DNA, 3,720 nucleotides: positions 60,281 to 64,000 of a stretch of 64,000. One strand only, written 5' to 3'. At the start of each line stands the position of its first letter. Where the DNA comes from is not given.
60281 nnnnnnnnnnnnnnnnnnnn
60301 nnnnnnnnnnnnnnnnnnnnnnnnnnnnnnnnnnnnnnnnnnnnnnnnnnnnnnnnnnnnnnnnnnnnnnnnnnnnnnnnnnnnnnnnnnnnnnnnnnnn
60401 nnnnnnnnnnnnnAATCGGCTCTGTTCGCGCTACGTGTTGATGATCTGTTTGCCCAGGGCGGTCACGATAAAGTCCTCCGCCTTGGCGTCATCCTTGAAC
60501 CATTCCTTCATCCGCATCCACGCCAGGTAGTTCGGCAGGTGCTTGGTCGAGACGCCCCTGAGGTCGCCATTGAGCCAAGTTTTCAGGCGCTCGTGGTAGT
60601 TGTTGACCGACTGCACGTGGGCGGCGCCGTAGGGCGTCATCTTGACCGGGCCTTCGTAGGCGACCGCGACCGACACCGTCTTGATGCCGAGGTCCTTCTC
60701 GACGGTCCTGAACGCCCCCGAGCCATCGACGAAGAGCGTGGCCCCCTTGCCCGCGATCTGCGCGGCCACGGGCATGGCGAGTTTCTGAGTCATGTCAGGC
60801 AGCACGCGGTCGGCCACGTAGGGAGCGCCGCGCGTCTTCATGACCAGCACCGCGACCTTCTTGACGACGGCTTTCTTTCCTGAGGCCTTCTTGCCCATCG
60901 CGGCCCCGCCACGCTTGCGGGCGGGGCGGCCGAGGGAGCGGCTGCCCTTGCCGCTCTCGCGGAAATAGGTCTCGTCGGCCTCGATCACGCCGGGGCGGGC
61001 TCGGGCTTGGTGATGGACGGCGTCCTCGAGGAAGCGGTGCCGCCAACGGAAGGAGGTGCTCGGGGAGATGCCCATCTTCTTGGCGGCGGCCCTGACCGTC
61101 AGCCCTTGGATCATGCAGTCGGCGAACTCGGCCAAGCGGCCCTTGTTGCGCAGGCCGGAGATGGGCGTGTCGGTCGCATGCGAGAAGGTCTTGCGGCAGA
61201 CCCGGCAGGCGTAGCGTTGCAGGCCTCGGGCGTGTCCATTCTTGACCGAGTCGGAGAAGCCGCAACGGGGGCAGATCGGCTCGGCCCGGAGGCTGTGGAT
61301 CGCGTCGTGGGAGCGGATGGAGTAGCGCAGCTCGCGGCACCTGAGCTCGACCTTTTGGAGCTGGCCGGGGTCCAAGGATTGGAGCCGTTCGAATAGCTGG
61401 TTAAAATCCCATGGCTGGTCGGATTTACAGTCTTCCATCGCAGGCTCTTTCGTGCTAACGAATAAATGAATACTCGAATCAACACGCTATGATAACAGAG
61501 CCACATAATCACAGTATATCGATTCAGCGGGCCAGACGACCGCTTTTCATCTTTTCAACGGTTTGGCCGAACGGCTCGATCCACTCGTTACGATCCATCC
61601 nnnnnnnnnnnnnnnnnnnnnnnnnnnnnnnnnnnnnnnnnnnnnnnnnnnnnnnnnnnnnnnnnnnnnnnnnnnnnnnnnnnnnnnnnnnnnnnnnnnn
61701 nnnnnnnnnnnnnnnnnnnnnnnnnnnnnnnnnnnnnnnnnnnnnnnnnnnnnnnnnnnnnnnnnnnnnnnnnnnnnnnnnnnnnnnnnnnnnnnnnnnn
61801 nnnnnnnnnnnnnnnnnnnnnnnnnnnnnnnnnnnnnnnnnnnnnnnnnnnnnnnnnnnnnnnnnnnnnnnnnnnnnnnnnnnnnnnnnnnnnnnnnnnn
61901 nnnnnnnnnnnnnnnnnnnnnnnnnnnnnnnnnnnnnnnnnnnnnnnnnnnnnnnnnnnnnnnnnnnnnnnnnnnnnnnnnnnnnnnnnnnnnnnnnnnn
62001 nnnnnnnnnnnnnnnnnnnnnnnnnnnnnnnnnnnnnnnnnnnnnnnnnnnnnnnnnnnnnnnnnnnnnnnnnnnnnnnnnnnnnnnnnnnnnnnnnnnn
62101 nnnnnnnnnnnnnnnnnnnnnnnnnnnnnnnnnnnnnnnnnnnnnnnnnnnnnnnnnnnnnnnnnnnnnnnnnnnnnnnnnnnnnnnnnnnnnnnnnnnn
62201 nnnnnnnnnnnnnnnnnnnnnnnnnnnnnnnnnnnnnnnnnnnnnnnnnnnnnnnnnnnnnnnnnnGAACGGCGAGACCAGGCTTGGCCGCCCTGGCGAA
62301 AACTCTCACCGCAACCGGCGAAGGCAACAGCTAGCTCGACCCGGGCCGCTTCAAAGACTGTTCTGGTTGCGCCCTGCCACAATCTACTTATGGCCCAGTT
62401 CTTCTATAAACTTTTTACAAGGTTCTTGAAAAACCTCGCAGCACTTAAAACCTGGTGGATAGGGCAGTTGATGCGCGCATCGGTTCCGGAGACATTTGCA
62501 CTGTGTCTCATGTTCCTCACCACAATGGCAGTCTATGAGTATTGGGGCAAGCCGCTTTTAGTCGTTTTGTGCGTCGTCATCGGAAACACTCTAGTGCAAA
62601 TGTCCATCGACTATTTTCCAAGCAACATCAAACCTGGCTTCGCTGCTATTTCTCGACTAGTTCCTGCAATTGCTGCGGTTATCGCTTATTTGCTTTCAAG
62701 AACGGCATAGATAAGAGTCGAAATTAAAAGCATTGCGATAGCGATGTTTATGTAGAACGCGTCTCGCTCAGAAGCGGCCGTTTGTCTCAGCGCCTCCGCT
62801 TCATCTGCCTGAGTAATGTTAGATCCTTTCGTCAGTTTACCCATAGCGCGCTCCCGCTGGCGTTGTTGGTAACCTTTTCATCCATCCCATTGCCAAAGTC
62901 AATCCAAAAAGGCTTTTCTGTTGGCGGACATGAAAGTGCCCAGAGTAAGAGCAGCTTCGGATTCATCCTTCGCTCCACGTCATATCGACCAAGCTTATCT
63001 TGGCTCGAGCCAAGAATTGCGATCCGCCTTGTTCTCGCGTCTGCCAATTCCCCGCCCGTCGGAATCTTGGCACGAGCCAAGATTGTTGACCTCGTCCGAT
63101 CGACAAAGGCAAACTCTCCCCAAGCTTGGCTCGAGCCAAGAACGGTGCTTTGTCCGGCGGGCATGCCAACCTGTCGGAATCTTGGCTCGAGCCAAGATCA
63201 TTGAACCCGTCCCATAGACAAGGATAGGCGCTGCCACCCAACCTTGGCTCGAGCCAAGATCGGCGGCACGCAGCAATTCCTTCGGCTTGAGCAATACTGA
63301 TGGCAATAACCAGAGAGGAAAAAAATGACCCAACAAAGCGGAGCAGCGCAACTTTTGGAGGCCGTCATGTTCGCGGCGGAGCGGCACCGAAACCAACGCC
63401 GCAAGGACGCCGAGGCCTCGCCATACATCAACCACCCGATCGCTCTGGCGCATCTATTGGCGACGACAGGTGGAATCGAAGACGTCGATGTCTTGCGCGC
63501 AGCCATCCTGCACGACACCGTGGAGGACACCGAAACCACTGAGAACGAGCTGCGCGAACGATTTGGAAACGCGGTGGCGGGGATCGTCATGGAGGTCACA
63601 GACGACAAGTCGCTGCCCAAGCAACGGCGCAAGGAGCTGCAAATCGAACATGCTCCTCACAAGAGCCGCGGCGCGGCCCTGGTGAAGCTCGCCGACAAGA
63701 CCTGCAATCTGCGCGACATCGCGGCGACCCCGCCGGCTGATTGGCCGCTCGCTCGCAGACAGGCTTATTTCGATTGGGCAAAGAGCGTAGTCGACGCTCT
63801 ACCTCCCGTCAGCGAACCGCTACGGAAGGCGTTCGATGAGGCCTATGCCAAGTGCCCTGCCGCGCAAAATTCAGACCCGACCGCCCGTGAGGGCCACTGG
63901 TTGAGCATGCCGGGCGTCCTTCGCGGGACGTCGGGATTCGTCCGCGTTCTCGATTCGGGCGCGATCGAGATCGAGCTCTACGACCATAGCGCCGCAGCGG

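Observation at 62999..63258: Five-copy array of the perfect 16-bp palindrome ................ directly upstream of an HD alarmone-hydrolase-like gene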

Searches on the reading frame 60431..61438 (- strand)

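Call 9: search_protein_families(library=pfam, proteins=[window:60431-61438:-], max_evalue=0.01)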
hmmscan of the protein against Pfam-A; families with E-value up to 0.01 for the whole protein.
window:60431-61438:- (335 aa): 5 families
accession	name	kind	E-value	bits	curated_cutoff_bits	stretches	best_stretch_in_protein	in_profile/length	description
PF12762.13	DDE_Tnp_IS1595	-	8.4e-14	52.3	27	1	150-307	4-147/153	ISXO2-like transposase domain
PF13384.12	HTH_23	-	2.2e-07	30.9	24.6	1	104-138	9-43/50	Homeodomain-like domain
PF13551.12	HTH_29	-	1.3e-06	28.8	28.1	1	111-139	10-39/64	Winged helix-turn helix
PF13518.12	HTH_28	-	7.6e-06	26.4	25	1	106-149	6-51/52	Helix-turn-helix domain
PF01527.26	HTH_Tnp_1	-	0.004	17.8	24.1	1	111-145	22-56/75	Transposase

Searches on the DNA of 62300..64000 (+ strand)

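Call 13: search_dna_similar(query=window:62300-64000:+, collection=plasmids, mode=distant)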
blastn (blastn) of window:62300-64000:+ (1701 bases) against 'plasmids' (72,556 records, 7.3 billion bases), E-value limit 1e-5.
Records with a match: 15; places in all: 15; records where one place covers at least 80% of the query: 0.
Best place of each record, by identity: 60-80% 15.
By first word of the organism name: Burkholderia 10; Variovorax 3; Caballeronia 2.
By predicted mobility (MOB-suite, as given by PLSDB): non-mobilizable 14; mobilizable 1.
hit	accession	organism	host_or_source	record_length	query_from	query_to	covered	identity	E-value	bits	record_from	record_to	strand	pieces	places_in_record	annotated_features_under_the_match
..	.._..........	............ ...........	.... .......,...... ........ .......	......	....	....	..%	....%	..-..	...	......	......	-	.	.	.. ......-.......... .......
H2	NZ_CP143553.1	Burkholderia multivorans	Homo sapiens,bronchoalveolar lavage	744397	1061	1496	26%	74.4%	2e-69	271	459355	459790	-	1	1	HD domain-containing protein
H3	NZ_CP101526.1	Burkholderia arboris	mixed culture,soil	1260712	1062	1496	26%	73.5%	2e-63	251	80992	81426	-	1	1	none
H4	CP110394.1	Burkholderia sp. JSH-S8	Tetrastigma hemsleyanum Diels et Gilg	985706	1062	1496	26%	72.4%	1e-58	235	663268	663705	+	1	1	HD domain-containing protein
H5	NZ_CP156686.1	Burkholderia stagnalis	Bacterial cells,soils collected in ...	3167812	1070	1496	25%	73.5%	5e-64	253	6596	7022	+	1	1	none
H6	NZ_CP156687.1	Burkholderia stagnalis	Bacterial cells,soils collected in ...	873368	1070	1496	25%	73.5%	5e-64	253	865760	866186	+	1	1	HD domain-containing protein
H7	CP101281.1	Burkholderia sp. FXe9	bacteria,soil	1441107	1062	1495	26%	72.2%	7e-56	227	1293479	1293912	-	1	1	HD domain-containing protein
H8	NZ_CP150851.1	Burkholderia pyrrocinia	-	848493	1070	1496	25%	73.3%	1e-58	236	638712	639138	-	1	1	HD domain-containing protein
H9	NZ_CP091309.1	Burkholderia pyrrocinia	-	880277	1070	1495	25%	73.2%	5e-58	234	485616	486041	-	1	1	HD domain-containing protein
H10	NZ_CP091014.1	Burkholderia cenocepacia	-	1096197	1070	1496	25%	72.0%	1e-53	219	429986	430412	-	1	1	none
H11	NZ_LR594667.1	Variovorax sp. SRS16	linuron-contaminated soil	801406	1071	1497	25%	66.0%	2e-19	105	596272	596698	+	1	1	HD domain-containing protein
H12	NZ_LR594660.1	Variovorax sp. PBL-H6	linuron-contaminated soil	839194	1071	1497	25%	66.0%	2e-19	105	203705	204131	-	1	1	HD domain-containing protein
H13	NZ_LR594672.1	Variovorax sp. PBL-E5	linuron-contaminated soil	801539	1071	1497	25%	66.0%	2e-19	105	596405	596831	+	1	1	HD domain-containing protein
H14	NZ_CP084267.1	Caballeronia sp. Lep1P3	Leptoglossus zonatus,Cell culture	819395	1085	1495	24%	68.6%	2e-32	149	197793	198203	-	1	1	HD domain-containing protein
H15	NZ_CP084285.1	Caballeronia zhejiangensis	Anasa tristis,Cell culture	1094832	1062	1440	22%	69.1%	1e-27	132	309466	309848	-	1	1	none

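Call 23: get_annotated_region(hit=H1, flank=4000)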
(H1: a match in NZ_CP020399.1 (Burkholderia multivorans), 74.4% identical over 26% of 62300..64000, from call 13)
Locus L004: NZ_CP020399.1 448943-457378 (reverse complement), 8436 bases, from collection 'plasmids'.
description: Burkholderia multivorans strain FDAARGOS_246 plasmid unnamed, complete sequence
organism: Burkholderia multivorans (NCBI taxid 87883)
taxonomy: Bacteria; Pseudomonadota; Betaproteobacteria; Burkholderiales; Burkholderiaceae; Burkholderia; Burkholderia multivorans
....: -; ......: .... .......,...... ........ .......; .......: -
typing (MOB-suite, as given by PLSDB): non-mobilizable
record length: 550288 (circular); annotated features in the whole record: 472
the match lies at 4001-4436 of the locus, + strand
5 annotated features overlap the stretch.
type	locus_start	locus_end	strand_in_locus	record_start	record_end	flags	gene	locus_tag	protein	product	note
CDS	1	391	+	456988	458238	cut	-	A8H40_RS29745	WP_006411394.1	DNA repair exonuclease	-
CDS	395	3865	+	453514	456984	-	-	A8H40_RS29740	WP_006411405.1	YhaN family protein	-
CDS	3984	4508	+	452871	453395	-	-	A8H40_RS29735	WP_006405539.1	HD domain-containing protein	-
CDS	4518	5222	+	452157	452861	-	-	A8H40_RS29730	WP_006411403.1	DUF429 domain-containing protein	-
CDS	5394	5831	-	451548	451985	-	-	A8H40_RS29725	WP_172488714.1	ATPase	-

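Call 24: get_annotated_region(hit=H11, flank=4000)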
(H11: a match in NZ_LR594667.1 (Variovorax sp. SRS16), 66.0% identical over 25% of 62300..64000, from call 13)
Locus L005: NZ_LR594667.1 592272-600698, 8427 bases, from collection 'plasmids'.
description: Variovorax sp. SRS16 plasmid 2
organism: Variovorax sp. SRS16 (NCBI taxid 282217)
taxonomy: Bacteria; Pseudomonadota; Betaproteobacteria; Burkholderiales; Comamonadaceae; Variovorax; Variovorax sp. SRS16
host: -; source: linuron-contaminated soil; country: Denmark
typing (MOB-suite, as given by PLSDB): non-mobilizable
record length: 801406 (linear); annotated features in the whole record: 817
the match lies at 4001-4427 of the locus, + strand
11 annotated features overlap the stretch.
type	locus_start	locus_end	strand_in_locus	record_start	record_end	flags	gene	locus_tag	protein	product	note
CDS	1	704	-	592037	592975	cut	-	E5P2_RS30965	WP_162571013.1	hypothetical protein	-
CDS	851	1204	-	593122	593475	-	-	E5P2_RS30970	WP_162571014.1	hypothetical protein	-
CDS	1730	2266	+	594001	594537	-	-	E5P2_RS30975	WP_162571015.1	hypothetical protein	-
CDS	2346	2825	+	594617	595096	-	-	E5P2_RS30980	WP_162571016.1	NUDIX domain-containing protein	-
CDS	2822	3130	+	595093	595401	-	-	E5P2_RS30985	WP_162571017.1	hypothetical protein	-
CDS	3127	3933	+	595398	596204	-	-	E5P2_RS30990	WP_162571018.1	metallophosphoesterase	-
CDS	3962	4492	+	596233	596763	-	-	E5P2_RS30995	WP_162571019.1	HD domain-containing protein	-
CDS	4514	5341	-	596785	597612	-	-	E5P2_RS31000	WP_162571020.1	hypothetical protein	-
CDS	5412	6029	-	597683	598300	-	-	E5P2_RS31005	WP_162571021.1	hypothetical protein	-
CDS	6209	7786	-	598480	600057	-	-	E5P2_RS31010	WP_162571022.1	hypothetical protein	-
CDS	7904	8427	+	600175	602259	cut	-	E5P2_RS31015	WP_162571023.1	hypothetical protein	-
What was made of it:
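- Tried and rejected: Plasmid BLAST of 62300-64000 hit only generic HD genes (calls 13, 23, 24).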

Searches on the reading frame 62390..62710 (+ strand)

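Call 9: search_protein_families(library=pfam, proteins=[window:62390-62710:+], max_evalue=0.01)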
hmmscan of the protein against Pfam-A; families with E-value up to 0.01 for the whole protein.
window:62390-62710:+ (106 aa): 1 family
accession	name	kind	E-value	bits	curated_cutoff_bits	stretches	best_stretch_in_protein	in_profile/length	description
PF13886.12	TM7S3_TM198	-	0.0015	18.7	29.2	1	20-102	92-176/199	TM7S3/TM198-like domain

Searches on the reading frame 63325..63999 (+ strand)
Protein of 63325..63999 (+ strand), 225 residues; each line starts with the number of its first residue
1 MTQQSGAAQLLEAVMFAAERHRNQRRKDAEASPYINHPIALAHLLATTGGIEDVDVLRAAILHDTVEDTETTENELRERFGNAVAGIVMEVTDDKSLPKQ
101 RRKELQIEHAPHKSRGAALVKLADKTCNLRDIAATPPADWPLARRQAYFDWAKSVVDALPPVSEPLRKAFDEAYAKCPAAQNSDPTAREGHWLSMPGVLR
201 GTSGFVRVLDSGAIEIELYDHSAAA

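Call 9: search_protein_families(library=pfam, proteins=[window:63325-63999:+], max_evalue=0.01)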
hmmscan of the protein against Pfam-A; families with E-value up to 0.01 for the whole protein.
window:63325-63999:+ (225 aa): 2 families
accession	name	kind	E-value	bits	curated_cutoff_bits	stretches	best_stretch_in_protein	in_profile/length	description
PF13328.12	HD_4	-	5e-20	72.2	27.2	1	13-145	1-140/156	HD domain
PF01966.28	HD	-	8.1e-05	23.3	22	1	34-128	1-115/116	HD domain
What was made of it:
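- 63325..64000 (+): HD_4 (RelA/SpoT-hydrolase-like) gene, 298 aa, running past the window end to 64221. It is flanked by the 5-copy array and a 4-copy array at 64310-64608. Pfam HD_4 E=5e-20 (call 9).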
